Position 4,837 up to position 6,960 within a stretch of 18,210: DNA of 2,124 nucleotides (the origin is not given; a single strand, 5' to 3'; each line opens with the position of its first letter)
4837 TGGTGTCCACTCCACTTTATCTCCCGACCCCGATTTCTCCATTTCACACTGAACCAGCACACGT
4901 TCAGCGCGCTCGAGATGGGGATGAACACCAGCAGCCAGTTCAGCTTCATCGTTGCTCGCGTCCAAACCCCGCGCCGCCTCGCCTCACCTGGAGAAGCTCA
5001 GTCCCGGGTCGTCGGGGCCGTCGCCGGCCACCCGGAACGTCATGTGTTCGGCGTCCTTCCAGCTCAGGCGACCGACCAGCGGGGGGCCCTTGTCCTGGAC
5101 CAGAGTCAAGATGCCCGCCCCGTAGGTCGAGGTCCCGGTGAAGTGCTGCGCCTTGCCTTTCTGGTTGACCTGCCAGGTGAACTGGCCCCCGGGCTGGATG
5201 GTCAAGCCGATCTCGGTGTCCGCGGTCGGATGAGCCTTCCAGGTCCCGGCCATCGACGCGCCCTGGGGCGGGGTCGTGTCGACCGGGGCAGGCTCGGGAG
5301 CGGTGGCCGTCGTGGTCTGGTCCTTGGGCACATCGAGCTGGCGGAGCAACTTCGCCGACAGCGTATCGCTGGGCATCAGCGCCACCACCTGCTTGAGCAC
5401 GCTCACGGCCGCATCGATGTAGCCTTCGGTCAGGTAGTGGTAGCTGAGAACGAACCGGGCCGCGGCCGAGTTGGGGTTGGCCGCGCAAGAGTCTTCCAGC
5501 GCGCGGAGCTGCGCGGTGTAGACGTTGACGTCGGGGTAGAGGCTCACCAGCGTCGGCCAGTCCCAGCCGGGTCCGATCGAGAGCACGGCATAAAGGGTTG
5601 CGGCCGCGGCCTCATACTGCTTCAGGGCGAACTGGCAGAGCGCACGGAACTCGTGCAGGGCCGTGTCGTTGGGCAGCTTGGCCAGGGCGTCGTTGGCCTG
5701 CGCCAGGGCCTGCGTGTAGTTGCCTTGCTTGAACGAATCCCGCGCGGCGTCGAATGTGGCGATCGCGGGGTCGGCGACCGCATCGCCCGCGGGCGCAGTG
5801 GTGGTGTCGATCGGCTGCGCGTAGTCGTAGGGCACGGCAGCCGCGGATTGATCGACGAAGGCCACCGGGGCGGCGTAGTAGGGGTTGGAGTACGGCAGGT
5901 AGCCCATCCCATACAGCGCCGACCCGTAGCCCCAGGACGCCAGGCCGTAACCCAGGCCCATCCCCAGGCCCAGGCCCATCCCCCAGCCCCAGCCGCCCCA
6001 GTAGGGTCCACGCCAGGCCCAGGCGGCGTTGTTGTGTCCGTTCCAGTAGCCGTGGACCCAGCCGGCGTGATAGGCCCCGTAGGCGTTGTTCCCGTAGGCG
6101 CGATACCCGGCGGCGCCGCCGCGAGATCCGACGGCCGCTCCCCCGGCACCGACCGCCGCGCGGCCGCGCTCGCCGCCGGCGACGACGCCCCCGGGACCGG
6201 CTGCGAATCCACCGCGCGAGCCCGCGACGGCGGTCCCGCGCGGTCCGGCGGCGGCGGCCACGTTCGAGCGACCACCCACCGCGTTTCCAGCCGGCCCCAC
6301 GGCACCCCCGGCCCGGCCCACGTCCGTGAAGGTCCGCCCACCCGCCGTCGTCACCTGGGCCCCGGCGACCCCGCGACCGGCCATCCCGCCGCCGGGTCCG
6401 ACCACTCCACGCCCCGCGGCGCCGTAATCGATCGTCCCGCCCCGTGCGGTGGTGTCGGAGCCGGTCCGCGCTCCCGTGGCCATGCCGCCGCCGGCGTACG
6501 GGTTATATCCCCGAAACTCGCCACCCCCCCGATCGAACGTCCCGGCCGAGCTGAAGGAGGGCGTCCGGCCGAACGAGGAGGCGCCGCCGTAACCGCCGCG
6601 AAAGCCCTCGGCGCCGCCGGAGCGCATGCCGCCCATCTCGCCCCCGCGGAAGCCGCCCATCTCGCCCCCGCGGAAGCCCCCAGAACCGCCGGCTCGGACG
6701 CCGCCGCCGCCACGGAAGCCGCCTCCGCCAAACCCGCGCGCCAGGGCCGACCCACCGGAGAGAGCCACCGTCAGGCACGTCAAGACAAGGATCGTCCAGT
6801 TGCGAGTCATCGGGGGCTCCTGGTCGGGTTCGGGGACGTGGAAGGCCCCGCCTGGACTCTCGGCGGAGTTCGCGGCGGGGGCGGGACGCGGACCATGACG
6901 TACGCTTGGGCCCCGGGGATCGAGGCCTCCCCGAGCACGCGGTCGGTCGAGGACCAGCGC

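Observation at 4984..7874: Translationally coupled pair: tandem NTF2-like exported protein and a secreted RGG/FRGG plus Trp/Tyr/Gly low-complexity TPR protein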

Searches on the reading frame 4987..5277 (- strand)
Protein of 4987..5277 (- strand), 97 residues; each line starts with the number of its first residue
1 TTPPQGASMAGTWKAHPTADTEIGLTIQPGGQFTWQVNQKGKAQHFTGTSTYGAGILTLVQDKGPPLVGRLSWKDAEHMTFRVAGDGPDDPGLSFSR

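Call 29: search_protein_families(library=pfam, proteins=[window:4987-5277:-], max_evalue=10)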
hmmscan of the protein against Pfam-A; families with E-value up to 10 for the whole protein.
seq(97 aa): 3 families
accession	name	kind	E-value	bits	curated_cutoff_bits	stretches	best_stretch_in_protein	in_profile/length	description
PF19804.4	DUF6287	-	0.042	13.6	26.3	1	7-15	14-22/34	Domain of unknown function (DUF6287)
PF11182.14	AlgF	-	0.11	12.4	34.4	1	7-64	42-94/179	Alginate O-acetyl transferase AlgF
PF20674.3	SpaA_3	-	0.2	12.1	24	1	27-57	13-43/121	Prealbumin-like fold domain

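Call 37: search_solved_structures(query=window:4987-5277:-, max_evalue=10)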
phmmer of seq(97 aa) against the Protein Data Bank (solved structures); distinct sequences matched with E-value up to 10: 8.
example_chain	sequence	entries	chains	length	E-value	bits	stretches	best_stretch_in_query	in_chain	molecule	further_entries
9l5r_W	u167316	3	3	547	0.11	16.1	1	12-77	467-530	PRP17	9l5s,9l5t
3a6j_A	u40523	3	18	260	0.16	15.6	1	22-62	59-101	Creatinine amidohydrolase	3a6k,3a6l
3a6h_A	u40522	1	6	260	0.16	15.6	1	22-62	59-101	Creatinine amidohydrolase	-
1j2t_A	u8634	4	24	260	0.17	15.6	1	22-62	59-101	creatinine amidohydrolase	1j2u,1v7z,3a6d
3a6g_A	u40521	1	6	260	0.17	15.6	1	22-62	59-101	Creatinine amidohydrolase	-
3a6e_A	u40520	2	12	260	0.18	15.5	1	22-62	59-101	Creatinine amidohydrolase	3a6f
1q3k_A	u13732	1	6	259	0.33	14.6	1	22-62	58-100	creatininase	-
3h8u_A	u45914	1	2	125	0.43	14.3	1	8-49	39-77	uncharacterized conserved protein with double-stranded beta-helix domain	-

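Call 72: search_protein_families(library=ncbifam, proteins=[window:4987-5268:-], max_evalue=5)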
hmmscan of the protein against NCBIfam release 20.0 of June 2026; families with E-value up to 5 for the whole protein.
window:4987-5268:- (94 aa): 0 families
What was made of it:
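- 4987..5256 (-): C-terminal 8-strand beta domain, residues 519-608 (TIGR03066-like by transitive homology). No direct Pfam or NCBIfam hit (calls 29, 72).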

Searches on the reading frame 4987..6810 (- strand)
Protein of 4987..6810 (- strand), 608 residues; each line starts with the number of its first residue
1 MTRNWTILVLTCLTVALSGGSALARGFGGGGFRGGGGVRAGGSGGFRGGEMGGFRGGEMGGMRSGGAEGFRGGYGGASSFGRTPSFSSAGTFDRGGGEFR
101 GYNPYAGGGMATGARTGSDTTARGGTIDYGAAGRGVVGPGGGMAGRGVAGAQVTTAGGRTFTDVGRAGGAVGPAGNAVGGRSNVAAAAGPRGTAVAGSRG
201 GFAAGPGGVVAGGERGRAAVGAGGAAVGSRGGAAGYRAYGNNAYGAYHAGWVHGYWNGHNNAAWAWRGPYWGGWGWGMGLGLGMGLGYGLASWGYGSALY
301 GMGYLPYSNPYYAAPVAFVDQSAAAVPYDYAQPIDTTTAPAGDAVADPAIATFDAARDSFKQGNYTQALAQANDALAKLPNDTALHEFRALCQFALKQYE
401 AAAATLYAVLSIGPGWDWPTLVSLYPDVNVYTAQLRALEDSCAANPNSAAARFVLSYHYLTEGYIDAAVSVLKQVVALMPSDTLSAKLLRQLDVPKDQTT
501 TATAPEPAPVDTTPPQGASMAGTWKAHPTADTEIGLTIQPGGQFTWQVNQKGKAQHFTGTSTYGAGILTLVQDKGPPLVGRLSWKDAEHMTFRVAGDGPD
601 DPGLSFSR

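Call 5: search_protein_families(library=pfam, proteins=[window:4987-6810:-], max_evalue=1)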
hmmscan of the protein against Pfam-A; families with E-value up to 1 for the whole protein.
window:4987-6810:- (608 aa): 11 families
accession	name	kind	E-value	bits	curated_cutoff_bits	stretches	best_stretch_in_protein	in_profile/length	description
PF14559.12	TPR_19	-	2.6e-10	40.9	25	2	360-413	2-55/68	Tetratricopeptide repeat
PF13432.12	TPR_16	-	9.5e-10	39.2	32.7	1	354-415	2-63/65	Tetratricopeptide repeat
PF13428.12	TPR_14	-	2.8e-06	27.9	23.5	1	355-390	7-42/44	Tetratricopeptide repeat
PF14561.12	TPR_20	-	5.1e-06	27.2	25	2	432-476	5-49/90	Tetratricopeptide repeat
PF12895.13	ANAPC3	-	9.3e-06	26.3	27.2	1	356-406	30-79/82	Anaphase-promoting complex, cyclosome, subunit 3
PF07719.23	TPR_2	-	5.6e-05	23.4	27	1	353-382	5-34/34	Tetratricopeptide repeat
PF16918.11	PknG_TPR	-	0.00064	19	27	1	352-477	97-223/340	Protein kinase G tetratricopeptide repeat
PF00515.34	TPR_1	-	0.075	13.3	27.8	0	389-412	7-30/34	Tetratricopeptide repeat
PF13181.12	TPR_8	-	0.079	13.6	25.7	0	451-478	3-30/34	Tetratricopeptide repeat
PF13371.12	TPR_9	-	0.15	12.5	35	1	362-414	8-60/73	Tetratricopeptide repeat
PF13424.12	TPR_12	-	0.27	11.9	30.1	0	349-377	45-73/77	Tetratricopeptide repeat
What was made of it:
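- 5335..5784 (-): TPR domain (nine predicted helices, about four repeats), residues 343-492, with the invariant PGWDW loop. Pfam TPR_19, TPR_16 and TPR_14 (call 5).
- On TPR repeat proteins: TPR_19 40.9 bits against 25; TPR_16 39.2 against 32.7; TPR_14 27.9 against 23.5 (call 5).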

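Call 6: search_protein_families(library=ncbifam, proteins=[window:4987-6810:-], max_evalue=1)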
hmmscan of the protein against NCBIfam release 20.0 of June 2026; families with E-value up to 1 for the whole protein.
window:4987-6810:- (608 aa): 7 families
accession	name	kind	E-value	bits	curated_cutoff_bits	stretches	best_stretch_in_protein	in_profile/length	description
TIGR02917.1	PEP_TPR_lipo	equivalog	1e-07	30.3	312.2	1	354-489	232-369/899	XrtA/PEP-CTERM system TPR-repeat protein PrsT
NF040959.1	MamA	equivalog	0.00012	21.5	200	1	355-484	43-174/204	magnetosome protein MamA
TIGR00540.1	TPR_hemY_coli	hypoth_equivalog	0.014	14.2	142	1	419-489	294-366/385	heme biosynthesis-associated TPR protein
NF052400.1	M48_BAM_BepA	equivalog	0.065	12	570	1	370-500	292-426/483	beta-barrel assembly-enhancing protease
TIGR02521.1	type_IV_pilW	equivalog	0.089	12.3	154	1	360-405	42-87/234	type IV pilus biogenesis/stability protein PilW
NF052415.1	T3SS_chap_SctY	equivalog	0.26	11.8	70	0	443-484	34-75/106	type III secretion apparatus assembly chaperone SctY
NF042912.1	Amuc_1098_fam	equivalog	0.82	7.6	750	0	348-404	40-96/805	Amuc_1098 family type IV pilus outer membrane protein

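Call 12: find_homologous_proteins(query=window:4987-6810:-)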
Query window:4987-6810:- (608 aa): 509 proteins with E <= 0.001 among 8000 candidates; the best 120 are listed.
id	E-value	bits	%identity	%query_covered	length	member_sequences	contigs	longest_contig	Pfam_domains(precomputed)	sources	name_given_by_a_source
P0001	0.0e+0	1342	100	100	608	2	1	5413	PF14559.13,PF12895.14,PF13432.13,PF13428.13,PF14561.13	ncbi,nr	ncbi:MAG TPA: tetratricopeptide repeat protein [Isosphaeraceae bacterium]|nr:tetratricopeptide repea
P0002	4.2e-259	880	71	87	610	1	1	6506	PF14559.13,PF12895.14,PF13432.13,PF13428.13,PF07719.24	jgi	jgi:hypothetical protein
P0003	2.7e-238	811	67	87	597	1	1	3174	PF14559.13,PF16918.12,PF00515.35,PF12895.14,PF13424.13,PF13432.13,PF13428.13,PF07719.24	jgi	jgi:tetratricopeptide (TPR) repeat protein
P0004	4.9e-235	800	67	87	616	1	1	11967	PF14559.13,PF00515.35,PF12895.14,PF13424.13,PF13432.13,PF13428.13,PF07719.24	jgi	jgi:tetratricopeptide (TPR) repeat protein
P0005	3.2e-234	797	67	87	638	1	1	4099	PF14559.13,PF12895.14,PF13432.13,PF13428.13,PF07719.24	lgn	-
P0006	1.9e-233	795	67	89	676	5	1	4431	PF14559.13,PF12895.14,PF13432.13,PF13428.13,PF07719.24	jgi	jgi:Tetratricopeptide repeat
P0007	3.9e-232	790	63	87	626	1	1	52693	PF14559.13,PF12895.14,PF13424.13,PF13432.13,PF13428.13,PF07719.24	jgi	jgi:tetratricopeptide (TPR) repeat protein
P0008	1.4e-231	789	62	87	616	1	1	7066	PF14559.13,PF16918.12,PF12895.14,PF13424.13,PF13432.13,PF13428.13,PF07719.24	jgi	jgi:tetratricopeptide (TPR) repeat protein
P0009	1.2e-230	786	66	92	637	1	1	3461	PF14559.13,PF12895.14,PF13432.13,PF13428.13,PF07719.24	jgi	jgi:hypothetical protein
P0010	8.8e-226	769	65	88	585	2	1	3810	PF14559.13,PF12895.14,PF13424.13,PF13432.13,PF13428.13,PF07719.24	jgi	jgi:tetratricopeptide repeat protein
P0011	1.0e-225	769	66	83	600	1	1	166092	PF14559.13,PF12895.14,PF13424.13,PF13432.13,PF13428.13,PF07719.24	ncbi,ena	-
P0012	2.9e-225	768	65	87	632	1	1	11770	PF14559.13,PF13432.13,PF13428.13,PF07719.24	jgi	jgi:hypothetical protein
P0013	9.7e-225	766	65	83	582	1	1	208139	PF07721.21,PF14559.13,PF00515.35,PF12895.14,PF13424.13,PF13432.13,PF13428.13,PF13181.13,PF07719.24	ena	-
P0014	1.8e-223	762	64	88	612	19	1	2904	PF14559.13,PF12895.14,PF13424.13,PF13432.13,PF13428.13,PF07719.24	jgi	-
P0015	5.4e-223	760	65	88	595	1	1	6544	PF14559.13,PF00515.35,PF12895.14,PF13424.13,PF13432.13,PF13428.13,PF07719.24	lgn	-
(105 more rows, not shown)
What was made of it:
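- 4984..6810 (-): Gene B: exported Gly/Arg/aromatic-tailed TPR protein, 608 aa (stop 4984-4986). 509 homologues (call 12).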

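Call 17: find_related_loci(query=A1, collection=genome_contigs, flank=8000)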
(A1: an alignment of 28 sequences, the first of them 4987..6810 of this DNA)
Query A1 (608 aa) in genome_contigs; peptide patterns used: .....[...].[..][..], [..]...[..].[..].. (x = any residue, [..] = any of these).
333 stretches matched a pattern; 292 encode a relative of the query (tblastn E <= 1e-3); the best 80 are kept; 79 distinct loci.
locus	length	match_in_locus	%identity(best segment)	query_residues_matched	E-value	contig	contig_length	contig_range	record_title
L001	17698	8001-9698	60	1-608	0e+0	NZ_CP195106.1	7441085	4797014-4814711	Tundrisphaera lichenicola strain P12 chromosome, complete genome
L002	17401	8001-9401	63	107-608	0e+0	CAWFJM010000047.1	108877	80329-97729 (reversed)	MAG: uncultured Planctomycetaceae bacterium isolate MFD01872.bin.2.91 genome assembly, contig: contig_45384, whole genom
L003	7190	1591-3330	63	78-608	0e+0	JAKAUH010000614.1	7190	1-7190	MAG: Planctomycetota bacterium isolate YP3.bin26 NODE_13527_length_7190_cov_0.979754, whole genome shotgun sequence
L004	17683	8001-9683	66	78-608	0e+0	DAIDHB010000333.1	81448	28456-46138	MAG TPA_asm: Planctomycetales bacterium isolate clean336 k141_1432355, whole genome shotgun sequence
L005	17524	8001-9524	63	79-608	0e+0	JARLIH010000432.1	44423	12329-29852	MAG: Isosphaeraceae bacterium isolate MAG_BA398 MetaBAT2_Bin_398_Anoxic_k141_2316537, whole genome shotgun sequence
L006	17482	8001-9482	63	102-608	1e-178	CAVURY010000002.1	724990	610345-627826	MAG: uncultured Planctomycetota bacterium isolate MFD09671.bin.3.67 genome assembly, contig: contig_11760, whole genome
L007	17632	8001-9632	57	69-608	5e-178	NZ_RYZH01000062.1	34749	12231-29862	Tautonia sociabilis strain GM2012 NODE_62_length_34749_cov_6.37534_ID_4721, whole genome shotgun sequence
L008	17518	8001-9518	59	78-608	2e-173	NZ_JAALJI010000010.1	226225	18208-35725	Paludisphaera soli strain JC670 10, whole genome shotgun sequence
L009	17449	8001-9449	61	106-608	5e-172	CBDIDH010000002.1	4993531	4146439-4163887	MAG: Isosphaeraceae bacterium isolate bf57ecee-64b8-4635-b2f0-8f20a2db828e genome assembly, contig: contig_2, whole geno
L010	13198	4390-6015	63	39-608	2e-168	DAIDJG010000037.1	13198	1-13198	MAG TPA_asm: Singulisphaera sp. isolate clean19 k141_3647, whole genome shotgun sequence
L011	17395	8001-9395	57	106-608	1e-167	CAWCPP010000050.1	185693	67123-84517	MAG: uncultured Planctomycetaceae bacterium isolate MFD09495.bin.1.19 genome assembly, contig: contig_9200, whole genome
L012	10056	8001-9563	59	78-608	6e-166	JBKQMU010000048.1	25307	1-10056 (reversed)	MAG: Isosphaeraceae bacterium isolate LABRr1A1B1C__bin_94 LABRr1A1B1C_000000032061, whole genome shotgun sequence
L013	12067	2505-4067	59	32-608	4e-166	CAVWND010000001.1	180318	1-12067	MAG: uncultured Planctomycetota bacterium isolate MFD09495.bin.2.75 genome assembly, contig: contig_11255, whole genome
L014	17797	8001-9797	60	46-608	8e-165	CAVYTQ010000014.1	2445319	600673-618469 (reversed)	MAG: uncultured Planctomycetota bacterium isolate MFD09671.bin.2.154 genome assembly, contig: contig_3946, whole genome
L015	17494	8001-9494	57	106-608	7e-162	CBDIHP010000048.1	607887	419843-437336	MAG: Isosphaeraceae bacterium isolate e74af02e-f4d8-48a9-a94a-622a426f4839 genome assembly, contig: contig_48, whole gen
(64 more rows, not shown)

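Call 30: predict_structure(alignment_id=A2)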
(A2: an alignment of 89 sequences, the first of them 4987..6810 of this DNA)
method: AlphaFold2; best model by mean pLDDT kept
length: 608 residues; sequences in the alignment: 89
mean_pLDDT: 62.9   pTM: 0.59
mean pLDDT of the five models: 62.9, 61.8, 60.7, 60.5, 60.3
residues with pLDDT >= 90: 191; 70-90: 98; 50-70: 43; < 50: 276
segments of 3 or more residues with pLDDT < 50: 18-237, 239-247, 249-290
pLDDT, mean of each block of 10 residues (from residue 1): 77 62 35 36 39 34 33 32 26 28 27 36 41 31 31 40 32 29 29 29 29 25 24 37 46 38 42 40 38 73 87 64 63 84 91 95 97 93 91 96 93 72 89 97 98 95 90 97 90 70 57 88 96 97 96 92 93 86 95 80 93
secondary structure, 60 per line:
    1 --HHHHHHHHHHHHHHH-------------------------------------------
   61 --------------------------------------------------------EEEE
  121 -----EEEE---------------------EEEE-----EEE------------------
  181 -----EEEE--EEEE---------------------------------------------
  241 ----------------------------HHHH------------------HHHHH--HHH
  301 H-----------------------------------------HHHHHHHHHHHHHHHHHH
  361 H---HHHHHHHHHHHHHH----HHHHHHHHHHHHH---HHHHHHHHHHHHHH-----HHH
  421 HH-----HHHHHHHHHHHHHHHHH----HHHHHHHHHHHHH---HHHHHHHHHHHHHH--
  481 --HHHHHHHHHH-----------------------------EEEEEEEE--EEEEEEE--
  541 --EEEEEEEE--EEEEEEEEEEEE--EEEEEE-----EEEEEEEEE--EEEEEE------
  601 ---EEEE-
elements in order: H3-17 E117-120 E126-129 E151-154 E160-162 E186-189 E192-195 H269-272 H291-295 H298-301 H343-361 H365-378 H383-395 H399-412 H418-422 H428-444 H449-461 H465-478 H483-492 E522-529 E532-538 E543-550 E553-564 E567-572 E578-586 E589-594 E604-607
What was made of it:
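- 6103..6480 (-): Degenerate 16-18-aa repeats (about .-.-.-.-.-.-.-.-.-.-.), residues 111-236. AF2 gives only low-confidence hairpins (call 30).
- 5872..6102 (-): Aromatic-Gly block, residues 237-313 (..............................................); start of the family-wide homologous core. Residues 291-310 are modelled with pLDDT 73-87 (call 30).
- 5335..5784 (-): AF2 pLDDT 90-98 (call 30).
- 4987..5256 (-): AF2 pLDDT 86-97 (call 30).
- On TPR repeat proteins: Nine predicted helices between 343 and 492 (call 30).
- On RGG-type sticker-spacer low-complexity domain: pLDDT <50 for residues 18-290 (call 30).
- On Integral membrane protein (aromatic-Gly block as a TM segment): AF2 predicts no long helix and pLDDT <50 for 249-290 (call 30).
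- Checked: The aromatic-Gly block, the TPR hits (Pfam TPR_19 40.9 bits, TPR_16 39.2 bits; call 5) and a compact 8-strand C-terminal domain (AF2 pLDDT about 90; call 30) are all present.
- The tail is disordered in the monomer model (pLDDT <50 for residues 18-290), whereas the head is confident (call 30). The layout is a long N-terminal disordered region next to a TPR head (call 30). AF2 draws short hairpins at 117-129, 151-162 and 186-195 (call 30).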

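Call 34: fold_search(model_id=the predicted structure, library=pdb)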
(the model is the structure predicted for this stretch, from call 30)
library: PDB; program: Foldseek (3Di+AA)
matches with E <= 10: 1377; with E <= 0.001: 25
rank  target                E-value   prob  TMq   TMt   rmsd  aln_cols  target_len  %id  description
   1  9gzg_A                1.3e-04  1.00  0.12  0.43  12.6       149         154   21  Crystal structure of CTPR4E4 mutant (released 2025-10-15)
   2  5lfl_D                1.5e-04  1.00  0.13  0.40  13.2       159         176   20  MamA RS-1 ArsTM double mutant (released 2017-08-02)
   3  5lfl_A                1.5e-04  1.00  0.13  0.40  13.2       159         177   20  MamA RS-1 ArsTM double mutant (released 2017-08-02)
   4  5lfl_F                1.5e-04  1.00  0.13  0.39  13.2       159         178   20  MamA RS-1 ArsTM double mutant (released 2017-08-02)
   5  5lfl_B                1.7e-04  1.00  0.13  0.40  13.2       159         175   20  MamA RS-1 ArsTM double mutant (released 2017-08-02)
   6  8chy                  1.7e-04  1.00  0.12  0.25  13.0       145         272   20  Crystal structure of an 8-repeat consensus TPR superhelix with Zinc. (released 2024-02-21)
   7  4xi0_F                2.6e-04  1.00  0.13  0.39  13.3       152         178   19  MamA 41-end from Desulfovibrio magneticus RS-1 (released 2015-08-19)
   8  4xi0_D                3.0e-04  1.00  0.12  0.38  13.3       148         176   19  MamA 41-end from Desulfovibrio magneticus RS-1 (released 2015-08-19)
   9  9qhb                  3.2e-04  1.00  0.12  0.25  12.6       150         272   21  Crystal structure of 16-repeat CTPR protein with eliminated coordination sites (released 2025-10-22)
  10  9qhc_B                3.5e-04  1.00  0.12  0.25  12.9       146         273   20  Crystal structure of 8-repeat CTPR protein with eliminated coordination sites (released 2025-10-22)
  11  9qhc_A                3.9e-04  1.00  0.12  0.25  12.9       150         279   21  Crystal structure of 8-repeat CTPR protein with eliminated coordination sites (released 2025-10-22)
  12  8ump_A                4.3e-04  1.00  0.13  0.56  10.1       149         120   21  T33-ml35 - Designed Tetrahedral Protein Cage Using Machine Learning Algorithms (released 2023-11-15)
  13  4xi0_B                4.5e-04  1.00  0.13  0.40  13.3       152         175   19  MamA 41-end from Desulfovibrio magneticus RS-1 (released 2015-08-19)
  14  4xi0_A                5.9e-04  1.00  0.13  0.40  13.3       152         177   19  MamA 41-end from Desulfovibrio magneticus RS-1 (released 2015-08-19)
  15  4j8d_D                6.5e-04  1.00  0.13  0.46  10.0       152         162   20  Middle domain of Hsc70-interacting protein, crystal form II (released 2013-07-03)
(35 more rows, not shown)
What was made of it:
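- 5335..5784 (-): Foldseek finds generic 3-4-TPR peptide-binding modules at E about 1e-4 (call 34).
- On TPR repeat proteins: Foldseek hits to consensus TPRs and MamA (call 34).
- The TPR resembles peptide-binding 3-4-TPR modules such as Hip, RPAP3, STUB1 and SGT (call 34).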

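Call 79: search_protein_families(library=padloc, proteins=[window:4987-6810:-], max_evalue=0.01)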
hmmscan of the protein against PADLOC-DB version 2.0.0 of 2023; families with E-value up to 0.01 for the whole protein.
window:4987-6810:- (608 aa): 0 families
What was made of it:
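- Tried and rejected: Anti-phage defence: no PADLOC hit (call 79).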
